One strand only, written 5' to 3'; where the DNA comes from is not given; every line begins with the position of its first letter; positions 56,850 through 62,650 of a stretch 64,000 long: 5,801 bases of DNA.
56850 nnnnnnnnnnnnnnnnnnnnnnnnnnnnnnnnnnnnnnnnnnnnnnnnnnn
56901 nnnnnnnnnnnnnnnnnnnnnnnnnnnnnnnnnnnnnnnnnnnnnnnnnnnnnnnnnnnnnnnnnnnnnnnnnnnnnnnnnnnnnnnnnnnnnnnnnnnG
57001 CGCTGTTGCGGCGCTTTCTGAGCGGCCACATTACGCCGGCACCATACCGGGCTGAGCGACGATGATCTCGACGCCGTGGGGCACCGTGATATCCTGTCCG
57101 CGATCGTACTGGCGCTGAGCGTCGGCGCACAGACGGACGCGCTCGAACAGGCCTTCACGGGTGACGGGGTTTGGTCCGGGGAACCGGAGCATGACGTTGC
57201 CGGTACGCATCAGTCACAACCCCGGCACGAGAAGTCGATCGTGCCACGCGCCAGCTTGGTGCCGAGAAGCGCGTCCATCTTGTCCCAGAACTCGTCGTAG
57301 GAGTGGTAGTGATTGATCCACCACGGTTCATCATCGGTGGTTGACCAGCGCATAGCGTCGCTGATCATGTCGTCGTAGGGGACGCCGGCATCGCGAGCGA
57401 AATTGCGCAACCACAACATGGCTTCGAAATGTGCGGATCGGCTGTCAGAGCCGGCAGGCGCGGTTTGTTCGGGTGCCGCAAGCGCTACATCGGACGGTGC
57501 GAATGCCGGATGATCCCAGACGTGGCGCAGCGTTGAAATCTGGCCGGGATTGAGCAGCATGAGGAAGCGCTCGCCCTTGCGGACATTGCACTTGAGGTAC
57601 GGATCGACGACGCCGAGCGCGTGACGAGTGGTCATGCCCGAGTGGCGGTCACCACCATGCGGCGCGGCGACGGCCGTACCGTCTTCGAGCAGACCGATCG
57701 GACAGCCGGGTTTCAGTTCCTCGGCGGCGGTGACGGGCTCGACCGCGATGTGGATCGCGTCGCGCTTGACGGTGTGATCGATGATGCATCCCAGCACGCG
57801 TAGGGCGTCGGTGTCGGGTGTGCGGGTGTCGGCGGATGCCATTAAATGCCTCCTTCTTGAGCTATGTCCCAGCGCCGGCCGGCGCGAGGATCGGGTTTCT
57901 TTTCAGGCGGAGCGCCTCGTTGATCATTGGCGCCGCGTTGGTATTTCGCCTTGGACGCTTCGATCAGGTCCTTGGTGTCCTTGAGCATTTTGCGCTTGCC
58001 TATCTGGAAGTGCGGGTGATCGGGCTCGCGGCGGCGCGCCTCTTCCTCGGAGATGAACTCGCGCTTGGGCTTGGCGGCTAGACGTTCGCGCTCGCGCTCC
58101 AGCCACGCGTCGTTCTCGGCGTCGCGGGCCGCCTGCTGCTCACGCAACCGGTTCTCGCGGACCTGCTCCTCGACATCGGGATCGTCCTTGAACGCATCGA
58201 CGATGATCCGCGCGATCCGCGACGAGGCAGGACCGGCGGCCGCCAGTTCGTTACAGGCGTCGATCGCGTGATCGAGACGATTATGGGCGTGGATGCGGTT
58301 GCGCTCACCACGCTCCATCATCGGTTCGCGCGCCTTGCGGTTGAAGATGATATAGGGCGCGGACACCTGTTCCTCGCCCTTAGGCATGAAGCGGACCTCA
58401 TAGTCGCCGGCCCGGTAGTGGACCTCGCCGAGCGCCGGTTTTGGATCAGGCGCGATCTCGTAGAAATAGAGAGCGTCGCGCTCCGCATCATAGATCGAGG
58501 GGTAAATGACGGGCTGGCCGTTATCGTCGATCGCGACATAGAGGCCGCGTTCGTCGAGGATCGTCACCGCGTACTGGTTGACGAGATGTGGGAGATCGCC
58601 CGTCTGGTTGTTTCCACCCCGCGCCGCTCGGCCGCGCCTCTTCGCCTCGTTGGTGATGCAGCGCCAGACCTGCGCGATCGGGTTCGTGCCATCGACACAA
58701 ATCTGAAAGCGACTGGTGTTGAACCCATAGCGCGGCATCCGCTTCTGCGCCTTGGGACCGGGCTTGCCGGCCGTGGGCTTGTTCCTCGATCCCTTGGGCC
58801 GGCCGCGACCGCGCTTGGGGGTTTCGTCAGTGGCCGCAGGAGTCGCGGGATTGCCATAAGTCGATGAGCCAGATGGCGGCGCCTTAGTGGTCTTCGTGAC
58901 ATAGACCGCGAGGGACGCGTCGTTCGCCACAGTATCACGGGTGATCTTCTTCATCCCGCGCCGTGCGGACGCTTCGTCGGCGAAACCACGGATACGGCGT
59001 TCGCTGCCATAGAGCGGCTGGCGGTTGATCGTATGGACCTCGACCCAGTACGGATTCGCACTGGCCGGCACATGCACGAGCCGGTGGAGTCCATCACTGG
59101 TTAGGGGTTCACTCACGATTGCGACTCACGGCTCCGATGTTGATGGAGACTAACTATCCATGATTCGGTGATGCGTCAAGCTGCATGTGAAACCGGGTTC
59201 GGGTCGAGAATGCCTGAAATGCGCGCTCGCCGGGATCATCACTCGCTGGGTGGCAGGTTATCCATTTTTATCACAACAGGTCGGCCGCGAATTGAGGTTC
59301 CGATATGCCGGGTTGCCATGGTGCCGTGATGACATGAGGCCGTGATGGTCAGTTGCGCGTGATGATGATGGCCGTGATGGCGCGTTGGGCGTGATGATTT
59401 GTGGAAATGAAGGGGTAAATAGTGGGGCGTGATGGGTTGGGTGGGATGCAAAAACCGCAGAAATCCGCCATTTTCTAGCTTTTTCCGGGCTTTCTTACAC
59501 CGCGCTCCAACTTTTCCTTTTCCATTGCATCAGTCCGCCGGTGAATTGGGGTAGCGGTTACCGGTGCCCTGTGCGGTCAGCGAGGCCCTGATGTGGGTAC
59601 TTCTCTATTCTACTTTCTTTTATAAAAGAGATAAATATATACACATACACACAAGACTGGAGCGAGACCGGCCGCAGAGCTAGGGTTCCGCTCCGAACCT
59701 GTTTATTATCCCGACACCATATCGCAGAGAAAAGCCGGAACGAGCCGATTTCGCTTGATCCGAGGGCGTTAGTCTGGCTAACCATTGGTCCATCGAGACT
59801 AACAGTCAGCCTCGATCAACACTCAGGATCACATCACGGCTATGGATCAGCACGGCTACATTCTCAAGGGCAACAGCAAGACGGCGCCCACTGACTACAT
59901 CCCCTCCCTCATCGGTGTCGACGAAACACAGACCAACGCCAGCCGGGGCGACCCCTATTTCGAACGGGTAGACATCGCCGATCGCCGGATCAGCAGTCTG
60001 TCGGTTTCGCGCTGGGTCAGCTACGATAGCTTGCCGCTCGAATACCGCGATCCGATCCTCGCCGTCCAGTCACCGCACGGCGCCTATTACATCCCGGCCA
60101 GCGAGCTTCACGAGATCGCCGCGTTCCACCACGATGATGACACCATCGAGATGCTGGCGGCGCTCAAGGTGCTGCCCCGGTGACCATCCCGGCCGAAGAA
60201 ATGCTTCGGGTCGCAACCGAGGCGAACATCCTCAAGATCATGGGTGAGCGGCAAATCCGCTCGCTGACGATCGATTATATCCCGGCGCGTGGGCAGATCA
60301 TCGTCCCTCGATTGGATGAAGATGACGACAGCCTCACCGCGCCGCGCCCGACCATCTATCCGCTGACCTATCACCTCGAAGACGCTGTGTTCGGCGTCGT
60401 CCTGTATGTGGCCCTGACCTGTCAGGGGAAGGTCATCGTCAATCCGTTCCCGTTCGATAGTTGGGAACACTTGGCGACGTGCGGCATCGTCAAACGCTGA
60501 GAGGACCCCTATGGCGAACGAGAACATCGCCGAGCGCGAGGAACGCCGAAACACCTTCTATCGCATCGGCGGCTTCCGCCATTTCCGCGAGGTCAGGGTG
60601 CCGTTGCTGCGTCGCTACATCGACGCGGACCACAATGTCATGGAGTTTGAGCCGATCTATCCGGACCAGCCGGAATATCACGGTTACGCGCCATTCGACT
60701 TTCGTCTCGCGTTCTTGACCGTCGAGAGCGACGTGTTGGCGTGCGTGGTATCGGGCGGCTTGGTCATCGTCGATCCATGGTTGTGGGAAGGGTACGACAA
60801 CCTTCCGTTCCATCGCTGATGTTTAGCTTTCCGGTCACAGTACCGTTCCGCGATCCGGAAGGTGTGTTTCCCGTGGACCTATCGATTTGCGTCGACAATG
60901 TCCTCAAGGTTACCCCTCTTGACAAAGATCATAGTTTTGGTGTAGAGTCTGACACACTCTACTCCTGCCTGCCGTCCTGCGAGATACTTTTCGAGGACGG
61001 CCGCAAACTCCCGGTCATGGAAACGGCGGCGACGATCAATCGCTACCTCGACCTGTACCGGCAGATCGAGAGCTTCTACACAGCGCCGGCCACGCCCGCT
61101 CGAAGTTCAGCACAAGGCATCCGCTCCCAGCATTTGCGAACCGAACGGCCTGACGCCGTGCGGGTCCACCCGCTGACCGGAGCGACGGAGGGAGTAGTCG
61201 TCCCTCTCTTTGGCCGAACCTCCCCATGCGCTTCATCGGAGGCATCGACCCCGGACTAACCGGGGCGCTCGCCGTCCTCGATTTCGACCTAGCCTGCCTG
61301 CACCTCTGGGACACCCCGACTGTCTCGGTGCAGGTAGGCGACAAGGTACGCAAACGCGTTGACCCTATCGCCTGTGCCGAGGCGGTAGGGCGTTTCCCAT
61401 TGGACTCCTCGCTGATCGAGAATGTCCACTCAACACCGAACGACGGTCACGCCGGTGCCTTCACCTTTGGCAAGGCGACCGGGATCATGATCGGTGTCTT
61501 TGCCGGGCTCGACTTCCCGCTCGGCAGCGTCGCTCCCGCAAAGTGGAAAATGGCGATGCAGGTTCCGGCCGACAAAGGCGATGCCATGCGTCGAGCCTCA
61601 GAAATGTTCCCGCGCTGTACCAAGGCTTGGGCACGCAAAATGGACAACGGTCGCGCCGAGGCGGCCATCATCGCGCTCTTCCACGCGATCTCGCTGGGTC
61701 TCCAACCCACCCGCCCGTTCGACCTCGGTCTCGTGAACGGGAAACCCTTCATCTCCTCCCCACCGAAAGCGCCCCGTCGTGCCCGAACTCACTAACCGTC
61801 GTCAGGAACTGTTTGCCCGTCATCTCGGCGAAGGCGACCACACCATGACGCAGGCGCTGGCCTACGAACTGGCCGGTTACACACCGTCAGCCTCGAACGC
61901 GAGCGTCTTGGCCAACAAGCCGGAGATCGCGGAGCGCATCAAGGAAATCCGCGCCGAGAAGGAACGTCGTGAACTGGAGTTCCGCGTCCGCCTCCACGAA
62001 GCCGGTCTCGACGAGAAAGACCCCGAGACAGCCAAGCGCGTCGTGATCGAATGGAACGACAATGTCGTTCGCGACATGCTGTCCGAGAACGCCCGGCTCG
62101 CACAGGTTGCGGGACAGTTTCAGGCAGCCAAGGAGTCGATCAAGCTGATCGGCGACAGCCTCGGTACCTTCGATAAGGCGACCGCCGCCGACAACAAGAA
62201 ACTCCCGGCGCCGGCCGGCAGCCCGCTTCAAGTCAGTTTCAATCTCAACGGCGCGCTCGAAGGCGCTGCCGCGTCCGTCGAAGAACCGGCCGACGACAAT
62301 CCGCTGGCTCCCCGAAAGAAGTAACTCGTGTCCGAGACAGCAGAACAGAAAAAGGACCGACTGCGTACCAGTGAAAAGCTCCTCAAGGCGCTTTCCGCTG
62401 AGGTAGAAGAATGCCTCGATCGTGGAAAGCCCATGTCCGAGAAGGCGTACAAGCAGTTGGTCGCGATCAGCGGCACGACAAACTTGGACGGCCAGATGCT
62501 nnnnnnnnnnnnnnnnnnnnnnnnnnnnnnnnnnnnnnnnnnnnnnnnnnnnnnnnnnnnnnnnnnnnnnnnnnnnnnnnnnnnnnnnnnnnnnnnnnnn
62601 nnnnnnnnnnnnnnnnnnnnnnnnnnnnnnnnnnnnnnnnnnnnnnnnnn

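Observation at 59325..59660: Iteron array plus AT-rich block in the divergent control region: candidate replication origin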

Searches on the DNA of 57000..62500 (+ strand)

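Call 6: search_dna_similar(query=window:57000-62500:+, collection=phages, mode=distant, max_rows=20)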
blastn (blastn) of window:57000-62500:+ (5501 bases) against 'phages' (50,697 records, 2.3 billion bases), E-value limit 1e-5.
Records with a match: 5; places in all: 5; records where one place covers at least 80% of the query: 0.
Best place of each record, by identity: 60-80% 5.
By first word of the organism name: Erythrobacter 2; Sphingobium 2; Citromicrobium 1.
By host as written in the record: Sphingobium sp. IP1 2; Erythrobacter sp. JL475 1; Erythrobacter sp. 1; Citromicrobium bathyomarinum JL1366 1.
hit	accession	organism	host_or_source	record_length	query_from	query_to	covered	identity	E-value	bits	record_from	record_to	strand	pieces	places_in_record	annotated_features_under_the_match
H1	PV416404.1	Erythrobacter phage XM05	Erythrobacter sp. JL475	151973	2869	4743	14%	71.9%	2e-82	397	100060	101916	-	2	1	Holliday junction resolvase | hypothetical protein (x4)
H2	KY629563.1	Sphingobium phage Lacusarx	Sphingobium sp. IP1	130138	4191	5004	15%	69.3%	3e-80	307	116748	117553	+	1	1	ruvC: crossover junction endodeoxyribonuclease | hypothetical protein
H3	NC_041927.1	Sphingobium phage Lacusarx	Sphingobium sp. IP1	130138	4191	5004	15%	69.3%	3e-80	307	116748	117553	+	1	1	ruvC: Holliday junction resolvase | hypothetical protein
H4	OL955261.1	Erythrobacter phage vB_EliS-L02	Erythrobacter sp.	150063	4226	4691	8%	70.3%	3e-47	198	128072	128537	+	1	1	crossover junction endodeoxyribonuclease | hypothetical protein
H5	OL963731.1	Citromicrobium phage vB_CbaS-RXM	Citromicrobium bathyomarinum JL1366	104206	4413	4594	3%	76.2%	2e-25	126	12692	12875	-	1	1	crossover junction endodeoxyribonuclease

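Call 11: get_annotated_region(hit=H1, flank=8000)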
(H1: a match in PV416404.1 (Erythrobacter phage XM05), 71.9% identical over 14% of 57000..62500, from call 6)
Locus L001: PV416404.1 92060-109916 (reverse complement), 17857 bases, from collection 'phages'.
description: Erythrobacter phage XM05, complete genome.
organism: Erythrobacter phage XM05 (NCBI taxid 3413945)
taxonomy: Viruses
host: Erythrobacter sp. JL475; source: -; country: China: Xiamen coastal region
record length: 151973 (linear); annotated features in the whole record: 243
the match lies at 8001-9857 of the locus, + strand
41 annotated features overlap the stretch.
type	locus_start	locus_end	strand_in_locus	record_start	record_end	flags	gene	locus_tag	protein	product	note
CDS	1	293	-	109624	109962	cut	-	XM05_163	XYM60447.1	hypothetical protein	-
CDS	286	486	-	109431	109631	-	-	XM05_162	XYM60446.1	hypothetical protein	-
CDS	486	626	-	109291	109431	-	-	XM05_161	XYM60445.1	hypothetical protein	-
CDS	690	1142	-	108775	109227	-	-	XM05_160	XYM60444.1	head closure Hc1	-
CDS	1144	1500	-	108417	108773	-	-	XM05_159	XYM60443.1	hypothetical protein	-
CDS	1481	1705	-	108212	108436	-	-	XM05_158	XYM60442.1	hypothetical protein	-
CDS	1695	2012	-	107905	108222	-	-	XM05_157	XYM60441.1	hypothetical protein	-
CDS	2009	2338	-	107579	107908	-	-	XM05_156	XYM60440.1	hypothetical protein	-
CDS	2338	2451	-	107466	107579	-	-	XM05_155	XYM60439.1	hypothetical protein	-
CDS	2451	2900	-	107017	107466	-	-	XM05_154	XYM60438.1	hypothetical protein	-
CDS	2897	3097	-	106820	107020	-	-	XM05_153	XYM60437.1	hypothetical protein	-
CDS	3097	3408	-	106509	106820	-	-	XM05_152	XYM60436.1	hypothetical protein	-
CDS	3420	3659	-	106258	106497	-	-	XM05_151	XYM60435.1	hypothetical protein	-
CDS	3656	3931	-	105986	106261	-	-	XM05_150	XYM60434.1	hypothetical protein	-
CDS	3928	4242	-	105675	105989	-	-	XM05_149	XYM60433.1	hypothetical protein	-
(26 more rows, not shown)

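Call 12: get_annotated_region(hit=H3, flank=8000)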
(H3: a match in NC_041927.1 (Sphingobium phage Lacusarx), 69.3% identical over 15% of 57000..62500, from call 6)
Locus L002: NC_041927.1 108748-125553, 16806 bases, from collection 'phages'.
description: Sphingobium phage Lacusarx, complete genome.
organism: Sphingobium phage Lacusarx (NCBI taxid 1980139)
taxonomy: Viruses; Duplodnaviria; Heunggongvirae; Uroviricota; Caudoviricetes; Lacusarxvirus; Lacusarxvirus lacusarx
host: Sphingobium sp. IP1; source: Skaevinge wastewater treatment plant; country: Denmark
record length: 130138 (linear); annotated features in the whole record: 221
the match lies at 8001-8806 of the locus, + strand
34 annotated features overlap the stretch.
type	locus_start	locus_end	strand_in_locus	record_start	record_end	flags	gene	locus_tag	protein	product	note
CDS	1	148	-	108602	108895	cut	-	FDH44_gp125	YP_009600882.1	hypothetical protein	-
CDS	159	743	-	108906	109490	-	-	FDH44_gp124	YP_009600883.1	hypothetical protein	-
CDS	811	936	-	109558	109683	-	-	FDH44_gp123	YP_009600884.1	hypothetical protein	-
CDS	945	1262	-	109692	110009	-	-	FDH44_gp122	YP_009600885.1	hypothetical protein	-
CDS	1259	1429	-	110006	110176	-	-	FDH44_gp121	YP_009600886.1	hypothetical protein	-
CDS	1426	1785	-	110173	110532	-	-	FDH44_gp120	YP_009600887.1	hypothetical protein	-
CDS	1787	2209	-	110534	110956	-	-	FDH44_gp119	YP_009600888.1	hypothetical protein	-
CDS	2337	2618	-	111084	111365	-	-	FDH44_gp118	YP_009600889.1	hypothetical protein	-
CDS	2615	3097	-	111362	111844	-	-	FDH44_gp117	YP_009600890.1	hypothetical protein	-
CDS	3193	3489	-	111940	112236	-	-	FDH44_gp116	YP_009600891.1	hypothetical protein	-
CDS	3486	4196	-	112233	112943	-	-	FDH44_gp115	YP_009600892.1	hypothetical protein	-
CDS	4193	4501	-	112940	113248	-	-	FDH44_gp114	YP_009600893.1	hypothetical protein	-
CDS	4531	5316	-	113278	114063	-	-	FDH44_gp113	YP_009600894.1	hypothetical protein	-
CDS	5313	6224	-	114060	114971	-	-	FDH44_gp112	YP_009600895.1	hypothetical protein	-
CDS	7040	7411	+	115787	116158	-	-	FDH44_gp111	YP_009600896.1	hypothetical protein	-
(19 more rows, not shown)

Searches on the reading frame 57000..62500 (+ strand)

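Call 82: search_dna_similar(query=L001:6341-7240:-, collection=phages, mode=protein, max_evalue=0.01, max_rows=20)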
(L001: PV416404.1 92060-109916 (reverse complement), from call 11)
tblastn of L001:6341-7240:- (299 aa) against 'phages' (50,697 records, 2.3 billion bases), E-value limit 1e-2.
Records with a match: 4; places in all: 4; records where one place covers at least 80% of the query: 4.
Best place of each record, by identity: >=99% 1; <60% 3.
By first word of the organism name: Erythrobacter 2; Sphingobium 2.
By host as written in the record: Sphingobium sp. IP1 2; Erythrobacter sp. JL475 1; Erythrobacter sp. 1.
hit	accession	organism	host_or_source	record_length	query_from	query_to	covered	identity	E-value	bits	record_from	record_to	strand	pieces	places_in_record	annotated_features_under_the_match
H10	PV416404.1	Erythrobacter phage XM05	Erythrobacter sp. JL475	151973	1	299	100%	99.7%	0e+0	593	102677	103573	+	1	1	hypothetical protein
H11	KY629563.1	Sphingobium phage Lacusarx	Sphingobium sp. IP1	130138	1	297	99%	38.3%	9e-59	208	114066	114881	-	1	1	hypothetical protein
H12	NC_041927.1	Sphingobium phage Lacusarx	Sphingobium sp. IP1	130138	1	297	99%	38.3%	9e-59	208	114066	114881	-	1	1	hypothetical protein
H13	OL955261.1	Erythrobacter phage vB_EliS-L02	Erythrobacter sp.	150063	1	296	99%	33.2%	2e-37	146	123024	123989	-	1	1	hypothetical protein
